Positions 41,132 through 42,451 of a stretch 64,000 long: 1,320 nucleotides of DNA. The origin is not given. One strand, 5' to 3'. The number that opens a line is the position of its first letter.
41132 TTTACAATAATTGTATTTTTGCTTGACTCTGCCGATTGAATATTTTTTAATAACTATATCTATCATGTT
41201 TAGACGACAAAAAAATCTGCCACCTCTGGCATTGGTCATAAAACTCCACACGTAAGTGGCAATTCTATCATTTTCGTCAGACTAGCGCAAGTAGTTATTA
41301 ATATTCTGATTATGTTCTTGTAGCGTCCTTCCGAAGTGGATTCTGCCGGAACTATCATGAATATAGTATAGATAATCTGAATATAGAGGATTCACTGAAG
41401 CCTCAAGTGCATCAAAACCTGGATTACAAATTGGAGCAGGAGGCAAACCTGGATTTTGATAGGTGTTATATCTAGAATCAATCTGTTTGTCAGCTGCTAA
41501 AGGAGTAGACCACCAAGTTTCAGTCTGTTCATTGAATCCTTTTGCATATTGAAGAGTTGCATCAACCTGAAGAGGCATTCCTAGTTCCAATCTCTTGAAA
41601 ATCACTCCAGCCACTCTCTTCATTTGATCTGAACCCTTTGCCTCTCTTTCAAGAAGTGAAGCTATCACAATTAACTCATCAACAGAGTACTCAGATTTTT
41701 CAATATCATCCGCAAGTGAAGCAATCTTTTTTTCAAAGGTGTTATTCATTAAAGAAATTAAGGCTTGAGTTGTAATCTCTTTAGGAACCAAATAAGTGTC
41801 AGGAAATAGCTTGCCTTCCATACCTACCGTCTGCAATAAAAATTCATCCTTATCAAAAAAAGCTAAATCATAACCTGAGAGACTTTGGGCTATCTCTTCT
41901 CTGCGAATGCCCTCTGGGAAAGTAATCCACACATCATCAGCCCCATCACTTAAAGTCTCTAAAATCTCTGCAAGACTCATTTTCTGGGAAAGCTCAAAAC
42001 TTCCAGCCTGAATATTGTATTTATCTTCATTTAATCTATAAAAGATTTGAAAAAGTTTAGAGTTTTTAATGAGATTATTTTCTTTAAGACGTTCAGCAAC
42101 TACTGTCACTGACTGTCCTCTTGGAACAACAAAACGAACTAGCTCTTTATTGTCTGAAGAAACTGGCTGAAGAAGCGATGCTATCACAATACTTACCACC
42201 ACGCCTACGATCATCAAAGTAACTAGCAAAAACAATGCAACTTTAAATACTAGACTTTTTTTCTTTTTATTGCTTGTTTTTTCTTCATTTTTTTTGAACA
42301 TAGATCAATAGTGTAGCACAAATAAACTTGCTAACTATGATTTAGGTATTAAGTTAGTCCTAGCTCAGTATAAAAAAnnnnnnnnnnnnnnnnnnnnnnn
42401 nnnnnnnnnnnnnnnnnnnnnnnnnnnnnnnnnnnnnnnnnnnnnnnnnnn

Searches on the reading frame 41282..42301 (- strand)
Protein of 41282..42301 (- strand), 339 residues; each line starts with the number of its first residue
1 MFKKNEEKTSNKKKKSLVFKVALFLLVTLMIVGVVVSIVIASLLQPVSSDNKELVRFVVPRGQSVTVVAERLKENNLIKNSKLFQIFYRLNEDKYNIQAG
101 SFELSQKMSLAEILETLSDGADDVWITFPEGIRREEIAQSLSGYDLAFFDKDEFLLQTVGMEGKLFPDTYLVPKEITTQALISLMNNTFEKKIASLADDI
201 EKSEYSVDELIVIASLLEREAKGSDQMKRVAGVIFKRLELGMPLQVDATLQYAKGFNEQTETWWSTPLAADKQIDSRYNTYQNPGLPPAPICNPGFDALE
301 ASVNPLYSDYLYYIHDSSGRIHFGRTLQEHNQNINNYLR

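Call 13: search_protein_families(library=pfam, proteins=[window:41282-42301:-], max_evalue=0.001)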
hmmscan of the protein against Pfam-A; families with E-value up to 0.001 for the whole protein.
window:41282-42301:- (339 aa): 1 family
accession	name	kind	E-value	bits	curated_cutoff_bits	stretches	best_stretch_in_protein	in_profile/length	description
PF02618.21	YceG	-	2.7e-75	253.8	32.4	1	57-335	1-274/275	YceG-like family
